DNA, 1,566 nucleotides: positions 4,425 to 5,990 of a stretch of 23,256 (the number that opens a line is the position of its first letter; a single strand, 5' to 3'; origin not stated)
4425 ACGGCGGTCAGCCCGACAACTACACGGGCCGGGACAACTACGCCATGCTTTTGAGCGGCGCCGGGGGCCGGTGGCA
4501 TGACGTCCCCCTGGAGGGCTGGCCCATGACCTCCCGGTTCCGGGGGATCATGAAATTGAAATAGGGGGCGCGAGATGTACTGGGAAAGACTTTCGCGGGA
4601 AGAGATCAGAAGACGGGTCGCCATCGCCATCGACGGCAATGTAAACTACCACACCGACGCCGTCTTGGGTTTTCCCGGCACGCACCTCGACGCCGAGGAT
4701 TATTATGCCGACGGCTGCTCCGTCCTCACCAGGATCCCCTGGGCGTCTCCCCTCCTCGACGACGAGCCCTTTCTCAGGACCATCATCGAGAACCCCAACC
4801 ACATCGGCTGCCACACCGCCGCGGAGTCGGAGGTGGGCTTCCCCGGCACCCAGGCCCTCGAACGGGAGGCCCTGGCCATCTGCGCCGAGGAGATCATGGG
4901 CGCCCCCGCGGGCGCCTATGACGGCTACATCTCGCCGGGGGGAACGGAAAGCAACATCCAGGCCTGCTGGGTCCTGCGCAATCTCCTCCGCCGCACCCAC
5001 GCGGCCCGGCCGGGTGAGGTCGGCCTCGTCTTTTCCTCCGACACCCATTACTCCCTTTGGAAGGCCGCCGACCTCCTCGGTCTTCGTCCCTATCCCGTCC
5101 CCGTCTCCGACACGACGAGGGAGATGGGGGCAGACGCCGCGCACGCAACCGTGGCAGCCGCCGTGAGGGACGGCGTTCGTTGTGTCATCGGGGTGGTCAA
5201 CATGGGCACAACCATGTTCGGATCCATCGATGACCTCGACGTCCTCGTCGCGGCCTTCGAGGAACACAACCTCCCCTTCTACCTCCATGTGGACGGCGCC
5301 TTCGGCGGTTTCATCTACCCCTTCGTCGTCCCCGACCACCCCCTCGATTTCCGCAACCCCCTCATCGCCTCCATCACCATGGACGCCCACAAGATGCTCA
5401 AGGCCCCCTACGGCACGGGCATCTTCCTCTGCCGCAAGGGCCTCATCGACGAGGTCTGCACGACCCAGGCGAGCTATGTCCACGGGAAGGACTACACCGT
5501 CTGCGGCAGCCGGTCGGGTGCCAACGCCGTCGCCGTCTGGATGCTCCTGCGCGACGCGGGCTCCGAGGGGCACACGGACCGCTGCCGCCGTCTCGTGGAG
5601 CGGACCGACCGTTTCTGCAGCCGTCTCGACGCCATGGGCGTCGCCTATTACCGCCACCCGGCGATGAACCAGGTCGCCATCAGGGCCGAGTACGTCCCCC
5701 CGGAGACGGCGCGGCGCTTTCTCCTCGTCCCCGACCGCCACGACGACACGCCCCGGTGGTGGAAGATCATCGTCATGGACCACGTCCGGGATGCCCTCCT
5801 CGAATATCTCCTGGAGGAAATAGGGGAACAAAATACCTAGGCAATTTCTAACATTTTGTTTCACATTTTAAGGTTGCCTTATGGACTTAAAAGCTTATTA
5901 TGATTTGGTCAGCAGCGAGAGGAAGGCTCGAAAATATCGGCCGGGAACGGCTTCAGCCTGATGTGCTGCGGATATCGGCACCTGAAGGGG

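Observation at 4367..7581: Decarboxylase-cfa cassette bracketed by about 170-210-bp direct repeats of the lectin-gene 3' end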

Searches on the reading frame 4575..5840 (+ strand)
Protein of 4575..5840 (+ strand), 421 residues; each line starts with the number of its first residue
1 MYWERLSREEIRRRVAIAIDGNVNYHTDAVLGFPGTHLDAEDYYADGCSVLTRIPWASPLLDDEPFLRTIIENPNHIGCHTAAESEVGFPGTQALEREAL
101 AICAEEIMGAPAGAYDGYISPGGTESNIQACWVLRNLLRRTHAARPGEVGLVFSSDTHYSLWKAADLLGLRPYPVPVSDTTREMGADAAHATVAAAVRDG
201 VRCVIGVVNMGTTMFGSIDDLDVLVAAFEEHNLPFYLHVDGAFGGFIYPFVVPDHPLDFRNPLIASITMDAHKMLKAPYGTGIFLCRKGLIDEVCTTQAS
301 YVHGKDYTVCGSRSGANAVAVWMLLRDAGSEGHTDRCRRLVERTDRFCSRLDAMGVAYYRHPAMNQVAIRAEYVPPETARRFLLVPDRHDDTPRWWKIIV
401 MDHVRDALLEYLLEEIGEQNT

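Call 15: search_protein_families(library=pfam, proteins=[window:4575-5840:+], max_evalue=0.01)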
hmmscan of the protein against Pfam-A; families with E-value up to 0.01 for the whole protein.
window:4575-5840:+ (421 aa): 1 family
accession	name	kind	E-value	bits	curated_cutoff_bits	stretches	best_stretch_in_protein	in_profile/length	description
PF00282.25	Pyridoxal_deC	-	7.9e-24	84.5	27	1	92-351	77-353/375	Pyridoxal-dependent decarboxylase conserved domain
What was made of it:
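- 4575..5840 (+): Group II PLP-dependent decarboxylase of unknown substrate. Its start codon lies 10 nt after the lectin stop. Pfam Pyridoxal_deC E 7.9e-24 (call 15).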

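Call 18: find_encoding_contigs(protein=window:4575-5840:+, flank=10000, max_places=10)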
Protein window:4575-5840:+ (421 aa): 21 contigs read that carry it; 10 places shown.
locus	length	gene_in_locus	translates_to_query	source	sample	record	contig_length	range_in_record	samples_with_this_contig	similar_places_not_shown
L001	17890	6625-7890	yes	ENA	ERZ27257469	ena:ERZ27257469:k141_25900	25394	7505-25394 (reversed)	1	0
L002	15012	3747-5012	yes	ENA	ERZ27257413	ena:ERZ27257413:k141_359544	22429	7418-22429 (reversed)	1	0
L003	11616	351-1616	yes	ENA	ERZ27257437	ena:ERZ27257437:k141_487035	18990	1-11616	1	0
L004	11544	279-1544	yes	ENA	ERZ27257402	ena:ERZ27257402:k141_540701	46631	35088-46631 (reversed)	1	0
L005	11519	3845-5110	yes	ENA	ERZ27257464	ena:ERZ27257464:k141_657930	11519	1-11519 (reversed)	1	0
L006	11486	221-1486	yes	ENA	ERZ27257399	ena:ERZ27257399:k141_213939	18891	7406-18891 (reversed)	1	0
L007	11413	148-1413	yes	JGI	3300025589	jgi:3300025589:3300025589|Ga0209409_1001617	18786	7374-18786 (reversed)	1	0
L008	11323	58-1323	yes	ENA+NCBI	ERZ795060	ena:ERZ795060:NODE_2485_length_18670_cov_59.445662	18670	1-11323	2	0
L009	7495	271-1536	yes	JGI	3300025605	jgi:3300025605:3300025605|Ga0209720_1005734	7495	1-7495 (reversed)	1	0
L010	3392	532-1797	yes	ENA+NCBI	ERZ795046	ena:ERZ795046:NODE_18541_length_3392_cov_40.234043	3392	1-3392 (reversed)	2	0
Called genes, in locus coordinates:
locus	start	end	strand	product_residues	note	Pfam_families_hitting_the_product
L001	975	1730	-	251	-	PF00520:Ion_trans, PF07885:Ion_trans_2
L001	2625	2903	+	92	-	-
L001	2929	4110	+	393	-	-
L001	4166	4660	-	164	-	-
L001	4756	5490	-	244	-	-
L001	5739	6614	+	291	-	PF00059:Lectin_C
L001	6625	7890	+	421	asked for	PF00282:Pyridoxal_deC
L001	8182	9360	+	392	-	PF02353:CMAS, PF13489:Methyltransf_23, PF08241:Methyltransf_11, PF08242:Methyltransf_12, PF13649:Methyltransf_25, PF13847:Methyltransf_31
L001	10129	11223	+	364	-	PF04143:Sulf_transp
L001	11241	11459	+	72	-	PF01206:TusA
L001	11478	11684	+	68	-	-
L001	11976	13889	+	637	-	PF00009:GTP_EFTU, PF03144:GTP_EFTU_D2, PF25461:Beta-barrel_SelB (weak), PF09106:WHD_2nd_SelB, PF09107:WHD_3rd_SelB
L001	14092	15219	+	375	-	PF09394:Inhibitor_I42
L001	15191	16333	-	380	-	PF02771:Acyl-CoA_dh_N, PF02770:Acyl-CoA_dh_M, PF00441:Acyl-CoA_dh_1, PF08028:Acyl-CoA_dh_2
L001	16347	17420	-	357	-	PF00871:Acetate_kinase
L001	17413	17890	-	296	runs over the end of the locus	PF01515:PTA_PTB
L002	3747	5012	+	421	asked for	PF00282:Pyridoxal_deC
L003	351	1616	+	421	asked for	PF00282:Pyridoxal_deC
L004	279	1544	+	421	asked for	PF00282:Pyridoxal_deC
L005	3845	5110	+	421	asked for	PF00282:Pyridoxal_deC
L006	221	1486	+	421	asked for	PF00282:Pyridoxal_deC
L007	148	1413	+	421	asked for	PF00282:Pyridoxal_deC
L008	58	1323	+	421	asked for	PF00282:Pyridoxal_deC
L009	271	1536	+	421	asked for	PF00282:Pyridoxal_deC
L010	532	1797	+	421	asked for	PF00282:Pyridoxal_deC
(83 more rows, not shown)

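Call 25: find_related_loci(query=window:4575-5840:+, collection=genome_contigs, flank=10000)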
Query window:4575-5840:+ (421 aa) in genome_contigs; peptide patterns used: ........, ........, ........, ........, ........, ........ (x = any residue, [..] = any of these).
98 stretches matched a pattern; 23 encode a relative of the query (tblastn E <= 1e-3); 23 distinct loci.
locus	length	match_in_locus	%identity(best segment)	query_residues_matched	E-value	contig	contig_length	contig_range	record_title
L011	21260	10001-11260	74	1-420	0e+0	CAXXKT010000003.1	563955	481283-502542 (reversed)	MAG: Syntrophales bacterium isolate 9e353863-e3ae-4afc-92d2-6aad0841dacd genome assembly, contig: contig_3, whole genome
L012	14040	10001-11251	71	1-417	0e+0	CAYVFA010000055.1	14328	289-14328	MAG TPA_asm: uncultured Smithella sp. isolate binchicken_co154_694 genome assembly, contig: NODE_7799_length_14328_cov_1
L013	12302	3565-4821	71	1-419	0e+0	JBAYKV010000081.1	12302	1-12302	MAG: Syntrophales bacterium isolate SO_2016_GW1_88 scaffold09119_OW334_2016, whole genome shotgun sequence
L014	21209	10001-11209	50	1-416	2e-140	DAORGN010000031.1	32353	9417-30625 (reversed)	MAG TPA_asm: Pseudomonadota bacterium isolate AMR_MDS_0801 NODE_512_length_32353_cov_6.748932, whole genome shotgun sequ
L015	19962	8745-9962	51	1-418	3e-139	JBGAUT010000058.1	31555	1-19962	MAG: Polyangia bacterium isolate MAG_MBR_AS.52 MBRAS-52_NODE_58_length_31555_cov_7.010261, whole genome shotgun sequence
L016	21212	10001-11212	51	1-416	4e-137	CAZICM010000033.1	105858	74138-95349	MAG TPA_asm: uncultured Polyangiaceae bacterium isolate binchicken_co16_258 genome assembly, contig: NODE_316_length_105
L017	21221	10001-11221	47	1-416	8e-137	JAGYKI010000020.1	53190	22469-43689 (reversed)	MAG: Schleiferiaceae bacterium isolate M30B63 20, whole genome shotgun sequence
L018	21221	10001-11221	47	1-416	2e-135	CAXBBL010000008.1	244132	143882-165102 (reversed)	MAG TPA_asm: uncultured Schleiferiaceae bacterium isolate ERR2762107_binner123_Refined_32 genome assembly, contig: ERZ34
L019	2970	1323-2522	49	1-413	5e-141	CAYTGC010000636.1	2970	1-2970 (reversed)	MAG TPA_asm: uncultured Myxococcales bacterium isolate SRP189682_co2_104 genome assembly, contig: NODE_93636_length_2970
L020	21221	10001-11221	46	1-416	4e-135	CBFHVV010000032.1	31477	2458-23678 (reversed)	MAG: Croceimicrobium sp. isolate Co_bin_245_strict genome assembly, contig: Co_bin_245_strict_c32, whole genome shotgun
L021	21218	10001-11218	46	1-416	3e-134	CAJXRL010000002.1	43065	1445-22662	MAG TPA_asm: uncultured Flavobacteriales bacterium isolate SRR3933267_bin.1_MetaBAT_v2.12.1_MAG genome assembly, contig:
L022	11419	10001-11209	47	2-416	1e-130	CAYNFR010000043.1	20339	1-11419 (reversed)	MAG TPA_asm: uncultured Saprospiraceae bacterium isolate SRP072547_co1_13 genome assembly, contig: NODE_4036_length_2033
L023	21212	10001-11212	47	1-416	1e-125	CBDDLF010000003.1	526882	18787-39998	MAG: Crocinitomicaceae bacterium isolate 54ff5f61-cf0c-4fd5-b6d0-428621afa39a genome assembly, contig: contig_3, whole g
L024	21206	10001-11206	47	3-416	2e-123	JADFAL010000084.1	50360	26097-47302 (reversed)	MAG: Flavobacteriales bacterium isolate C15_102_105_13 c_000000000139, whole genome shotgun sequence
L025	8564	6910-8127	50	1-418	2e-135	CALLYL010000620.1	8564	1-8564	MAG TPA_asm: uncultured Myxococcales bacterium isolate SRR5676476_bin.50_CONCOCT_v1.1_MAG genome assembly, contig: ERZ72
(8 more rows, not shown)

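Call 30: search_protein_families(library=pfam, proteins=[L011:7492-8025:+, L011:8898-9410:+, L011:9451-9885:+, L011:11973-15626:-, L012:6713-8761:+, L012:8771-9934:+, L012:11411-12328:-, L013:745-3006:-, L013:5080-6615:+, L013:6628-8823:+], max_evalue=0.001)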
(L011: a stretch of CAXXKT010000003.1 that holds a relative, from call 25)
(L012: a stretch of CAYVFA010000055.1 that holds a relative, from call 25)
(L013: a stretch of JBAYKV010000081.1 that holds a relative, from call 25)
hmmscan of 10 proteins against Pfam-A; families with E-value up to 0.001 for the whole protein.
L011:7492-8025:+ (177 aa): 2 families
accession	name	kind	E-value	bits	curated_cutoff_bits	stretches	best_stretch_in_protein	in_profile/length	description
PF04140.19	ICMT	-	2.1e-08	34.9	24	1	88-150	30-94/95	Isoprenylcysteine carboxyl methyltransferase (ICMT) family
PF04191.18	PEMT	-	4e-07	30.9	25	1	65-155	24-104/105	Phospholipid methyltransferase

L011:8898-9410:+ (170 aa): 5 families
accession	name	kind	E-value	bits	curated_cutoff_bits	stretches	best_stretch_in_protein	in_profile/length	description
PF00583.31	Acetyltransf_1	-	3.9e-12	46.9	20.7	1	61-155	26-116/116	Acetyltransferase (GNAT) family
PF13508.13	Acetyltransf_7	-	1.3e-10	42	27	1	69-156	4-83/84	Acetyltransferase (GNAT) domain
PF13527.13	Acetyltransf_9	-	1.5e-10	41.6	25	1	14-156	3-125/127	Acetyltransferase (GNAT) domain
PF13673.13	Acetyltransf_10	-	6.4e-10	39.5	23.6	1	56-159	19-111/128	Acetyltransferase (GNAT) domain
PF08445.16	FR47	-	0.00033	21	22.1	1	99-160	19-82/86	FR47-like protein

L011:9451-9885:+ (144 aa): 5 families
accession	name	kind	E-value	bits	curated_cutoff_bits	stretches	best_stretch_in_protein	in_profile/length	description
PF13508.13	Acetyltransf_7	-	1.3e-13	51.6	27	1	51-123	3-83/84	Acetyltransferase (GNAT) domain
PF13673.13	Acetyltransf_10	-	8.7e-13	48.8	23.6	1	30-131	16-116/128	Acetyltransferase (GNAT) domain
PF00583.31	Acetyltransf_1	-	1.5e-11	45.1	20.7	1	36-122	16-116/116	Acetyltransferase (GNAT) family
PF13527.13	Acetyltransf_9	-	3.1e-05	24.4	25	0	73-124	75-126/127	Acetyltransferase (GNAT) domain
PF08445.16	FR47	-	5.8e-05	23.4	22.1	1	59-127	10-82/86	FR47-like protein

L011:11973-15626:- (1217 aa): 3 families
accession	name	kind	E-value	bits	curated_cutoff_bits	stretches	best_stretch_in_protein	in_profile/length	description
PF18986.5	DUF5719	-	5.6e-07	29.4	26.2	0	379-509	170-297/319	Family of unknown function (DUF5719)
PF01833.30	TIG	-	4.5e-06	27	20.9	1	899-968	1-68/84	IPT/TIG domain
PF14559.12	TPR_19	-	0.00021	22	25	1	489-519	1-31/68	Tetratricopeptide repeat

L012:6713-8761:+ (682 aa): 8 families
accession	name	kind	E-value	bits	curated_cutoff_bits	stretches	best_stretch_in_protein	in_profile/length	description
PF00072.30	Response_reg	-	2.5e-24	86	30.2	1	560-670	1-110/111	Response regulator receiver domain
PF13426.13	PAS_9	-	3.8e-23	82.2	27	2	55-156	2-103/103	PAS domain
PF02518.31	HATPase_c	-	9.4e-22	78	26.4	1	418-537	4-110/111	Histidine kinase-, DNA gyrase B-, and HSP90-like ATPase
PF08448.16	PAS_4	-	8.1e-20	71.5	23.1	1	50-159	1-110/110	PAS fold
PF00989.32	PAS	-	4.8e-15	56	22.6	2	45-154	2-113/113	PAS fold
PF13188.13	PAS_8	-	2.5e-10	40.3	21.8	0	169-223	1-51/65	PAS domain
PF08447.18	PAS_3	-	3.9e-10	40.3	25.6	1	194-257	4-66/89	PAS fold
PF00512.31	HisKA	-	3.3e-07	30.7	26.9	1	306-367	3-63/66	His Kinase A (phospho-acceptor) domain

L012:8771-9934:+ (387 aa): 8 families
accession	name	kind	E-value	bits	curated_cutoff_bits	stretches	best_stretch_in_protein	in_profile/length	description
PF13237.11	Fer4_10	-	2e-10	40.9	25.5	1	292-337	3-52/53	4Fe-4S dicluster domain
PF12837.12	Fer4_6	-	8.1e-09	35.5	25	2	292-313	3-24/24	4Fe-4S binding domain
PF00037.32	Fer4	-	1.1e-08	34.9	21.1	2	321-338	2-19/24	4Fe-4S binding domain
PF14697.11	Fer4_21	-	2.7e-07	31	35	1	322-356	3-37/59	4Fe-4S dicluster domain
PF12797.12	Fer4_2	-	3.7e-07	30.1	24.5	2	320-338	3-21/22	4Fe-4S binding domain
PF13187.11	Fer4_9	-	1e-06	29.1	27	1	298-338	2-48/52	4Fe-4S dicluster domain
PF12838.12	Fer4_7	-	2.5e-06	28.3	27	1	297-339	1-50/52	4Fe-4S dicluster domain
PF13459.11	Fer4_15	-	0.00037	21.6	22.4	0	321-340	2-20/66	4Fe-4S single cluster domain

L012:11411-12328:- (305 aa): 11 families
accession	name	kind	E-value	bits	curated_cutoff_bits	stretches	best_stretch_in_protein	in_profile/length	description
PF01593.30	Amino_oxidase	-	2e-16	60.8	19.8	1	16-267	2-264/443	Flavin containing amine oxidoreductase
PF13450.12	NAD_binding_8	-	1.5e-12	48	21.9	1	10-77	1-68/68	NAD(P)-binding Rossmann-like domain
PF01266.30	DAO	-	1.7e-11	44.7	27.9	1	7-140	1-121/353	FAD dependent oxidoreductase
PF12831.13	FAD_oxidored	-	2.8e-09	37.2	27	1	7-79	1-70/416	FAD dependent oxidoreductase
PF00890.30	FAD_binding_2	-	4.7e-09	36.4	20.4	1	7-48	1-42/414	FAD binding domain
PF07992.20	Pyr_redox_2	-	9.8e-07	28.9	26.1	1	7-84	2-70/291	Pyridine nucleotide-disulphide oxidoreductase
PF03486.20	HI0933_like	-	1.8e-06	28.1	50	1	7-42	2-37/244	HI0933-like protein Rossmann domain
PF01494.25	FAD_binding_3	-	2.6e-06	27.3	22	1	6-37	2-33/349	FAD binding domain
PF01946.23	Thi4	-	2.7e-05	24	26.2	1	6-43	18-56/235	Thi4 family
PF00070.33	Pyr_redox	-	3.8e-05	24.5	22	1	8-41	2-35/82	Pyridine nucleotide-disulphide oxidoreductase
PF01134.28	GIDA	-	0.0002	21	22.1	1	7-34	1-28/391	Glucose inhibited division protein A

L013:745-3006:- (753 aa): 3 families
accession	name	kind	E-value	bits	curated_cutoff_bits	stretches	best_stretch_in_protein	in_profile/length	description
PF05954.17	Phage_GPD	-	1.1e-73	248.5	30.1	1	30-330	2-303/305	Phage tail baseplate hub (GPD)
PF04717.18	Phage_base_V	-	1.4e-09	38.6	23.8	1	397-461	11-73/75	Type VI secretion system/phage-baseplate injector OB domain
PF20093.5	DUF6484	-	8.7e-05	23.6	27.6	1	441-461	40-60/61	Domain of unknown function (DUF6484)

L013:5080-6615:+ (511 aa): 1 family
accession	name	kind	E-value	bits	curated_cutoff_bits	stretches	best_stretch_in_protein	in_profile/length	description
PF13581.12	HATPase_c_2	-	3.6e-19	69.4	27.4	1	12-138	2-127/127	Histidine kinase-like ATPase domain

L013:6628-8823:+ (731 aa): 2 families
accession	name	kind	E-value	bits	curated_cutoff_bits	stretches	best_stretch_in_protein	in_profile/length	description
PF04389.22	Peptidase_M28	-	7.6e-25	88.2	21.3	1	269-475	1-190/193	Peptidase family M28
PF02225.27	PA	-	0.00023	21.7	23.9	1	153-203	16-60/95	PA domain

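Call 34: find_homologous_proteins(query=L001:5739-6611:+)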
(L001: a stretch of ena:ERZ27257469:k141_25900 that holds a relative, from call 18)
Query L001:5739-6611:+ (291 aa): 827 proteins with E <= 0.001 among 8000 candidates; the best 120 are listed.
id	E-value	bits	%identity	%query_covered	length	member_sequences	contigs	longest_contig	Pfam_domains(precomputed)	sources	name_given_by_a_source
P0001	2.5e-182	623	100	90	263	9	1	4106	PF00059.28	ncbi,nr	ncbi:MAG TPA: lectin-like protein, partial [Syntrophales bacterium]|nr:lectin-like protein [Syntroph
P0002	1.4e-54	204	66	47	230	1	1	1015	PF00059.28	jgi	jgi:hypothetical protein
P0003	2.8e-52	196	48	76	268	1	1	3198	PF00059.28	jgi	-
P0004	1.1e-47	181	52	54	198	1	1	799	PF00059.28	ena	-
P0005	1.1e-46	178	58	49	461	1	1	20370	PF01435.25,PF00059.28,PF23368.2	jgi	jgi:Zn-dependent protease with chaperone function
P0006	8.9e-43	165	31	98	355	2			PF00059.28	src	-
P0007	4.2e-40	156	34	93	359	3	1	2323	PF07679.23,PF13895.13,PF00059.28,PF13927.13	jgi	-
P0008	4.7e-40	156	40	90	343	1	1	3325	PF00059.28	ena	-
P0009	3.6e-35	140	44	55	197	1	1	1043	PF00059.28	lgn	-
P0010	8.7e-33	132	36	94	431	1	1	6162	PF00059.28,PF13860.13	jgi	jgi:hypothetical protein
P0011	1.8e-32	131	33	85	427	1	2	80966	PF00059.28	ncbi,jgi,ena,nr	ncbi:MAG TPA: C-type lectin domain-containing protein [Candidatus Acidoferrum sp.]|jgi:hypothetical 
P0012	9.3e-32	129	36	79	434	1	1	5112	PF00059.28,PF13860.13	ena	-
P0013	5.3e-31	126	37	81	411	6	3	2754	PF00059.28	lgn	-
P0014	7.1e-31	126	36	94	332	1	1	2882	PF00059.28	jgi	jgi:hypothetical protein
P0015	8.4e-31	125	39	79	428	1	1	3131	PF00059.28,PF13860.13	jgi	jgi:hypothetical protein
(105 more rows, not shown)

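Call 35: list_cluster_members(proteins=[P0001])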
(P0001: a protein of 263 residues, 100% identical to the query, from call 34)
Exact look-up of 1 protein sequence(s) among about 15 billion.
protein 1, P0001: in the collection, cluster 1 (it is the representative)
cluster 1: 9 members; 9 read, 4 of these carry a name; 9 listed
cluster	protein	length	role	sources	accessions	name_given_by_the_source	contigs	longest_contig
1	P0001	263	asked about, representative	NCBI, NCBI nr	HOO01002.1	MAG TPA: lectin-like protein, partial [Syntrophales bacterium] | lectin-like protein [Syntrophales bacterium]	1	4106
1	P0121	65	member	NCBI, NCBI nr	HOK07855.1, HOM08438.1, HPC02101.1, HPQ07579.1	MAG TPA: C-type lectin domain-containing protein, partial [Syntrophales bacterium] | C-type lectin domain-containing protein [Syntrophales bacterium]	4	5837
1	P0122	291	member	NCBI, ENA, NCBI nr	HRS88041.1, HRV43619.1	MAG TPA: C-type lectin domain-containing protein [Syntrophales bacterium] | C-type lectin domain-containing protein [Syntrophales bacterium]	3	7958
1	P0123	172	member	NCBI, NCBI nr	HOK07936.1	MAG TPA: C-type lectin domain-containing protein, partial [Syntrophales bacterium] | C-type lectin domain-containing protein [Syntrophales bacterium]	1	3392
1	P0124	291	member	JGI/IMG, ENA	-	-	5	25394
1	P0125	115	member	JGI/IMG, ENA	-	-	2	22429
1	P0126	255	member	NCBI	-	-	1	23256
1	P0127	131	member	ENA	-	-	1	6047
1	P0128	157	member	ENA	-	-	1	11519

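Call 36: find_encoding_contigs(protein=P0124, flank=10000, max_places=10)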
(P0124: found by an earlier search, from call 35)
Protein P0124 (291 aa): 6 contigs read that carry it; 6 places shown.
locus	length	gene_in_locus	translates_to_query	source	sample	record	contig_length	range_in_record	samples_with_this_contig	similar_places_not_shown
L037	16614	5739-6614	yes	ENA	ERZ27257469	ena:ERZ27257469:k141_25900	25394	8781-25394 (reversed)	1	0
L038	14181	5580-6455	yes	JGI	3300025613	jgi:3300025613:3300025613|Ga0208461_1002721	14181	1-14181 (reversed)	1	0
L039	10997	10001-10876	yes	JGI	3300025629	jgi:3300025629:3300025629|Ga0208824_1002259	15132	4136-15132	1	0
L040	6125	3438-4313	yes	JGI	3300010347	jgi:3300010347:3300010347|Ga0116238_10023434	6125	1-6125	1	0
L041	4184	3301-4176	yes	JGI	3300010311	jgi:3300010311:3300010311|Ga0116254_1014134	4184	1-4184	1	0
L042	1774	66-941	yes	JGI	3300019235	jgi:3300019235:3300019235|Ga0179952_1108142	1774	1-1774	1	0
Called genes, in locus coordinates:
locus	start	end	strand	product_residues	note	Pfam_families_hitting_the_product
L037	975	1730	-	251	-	PF00520:Ion_trans, PF07885:Ion_trans_2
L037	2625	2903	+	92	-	-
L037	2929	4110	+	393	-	-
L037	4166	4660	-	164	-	-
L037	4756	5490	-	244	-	-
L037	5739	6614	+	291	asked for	PF00059:Lectin_C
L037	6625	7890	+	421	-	PF00282:Pyridoxal_deC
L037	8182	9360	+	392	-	PF02353:CMAS, PF13489:Methyltransf_23, PF08241:Methyltransf_11, PF08242:Methyltransf_12, PF13649:Methyltransf_25, PF13847:Methyltransf_31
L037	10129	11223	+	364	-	PF04143:Sulf_transp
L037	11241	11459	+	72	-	PF01206:TusA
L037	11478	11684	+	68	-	-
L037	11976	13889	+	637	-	PF00009:GTP_EFTU, PF03144:GTP_EFTU_D2, PF25461:Beta-barrel_SelB (weak), PF09106:WHD_2nd_SelB, PF09107:WHD_3rd_SelB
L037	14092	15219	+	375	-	PF09394:Inhibitor_I42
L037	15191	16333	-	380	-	PF02771:Acyl-CoA_dh_N, PF02770:Acyl-CoA_dh_M, PF00441:Acyl-CoA_dh_1, PF08028:Acyl-CoA_dh_2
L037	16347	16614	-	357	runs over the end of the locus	PF00871:Acetate_kinase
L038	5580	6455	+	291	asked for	PF00059:Lectin_C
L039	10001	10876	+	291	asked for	PF00059:Lectin_C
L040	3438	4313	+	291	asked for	PF00059:Lectin_C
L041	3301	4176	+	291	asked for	PF00059:Lectin_C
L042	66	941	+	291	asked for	PF00059:Lectin_C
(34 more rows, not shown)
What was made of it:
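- On Integrase-mediated integrative element at the 3' end of a protein gene (e14/phage 21 type): Precomputed Pfam for -10 to +16 kb (calls 18, 36).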
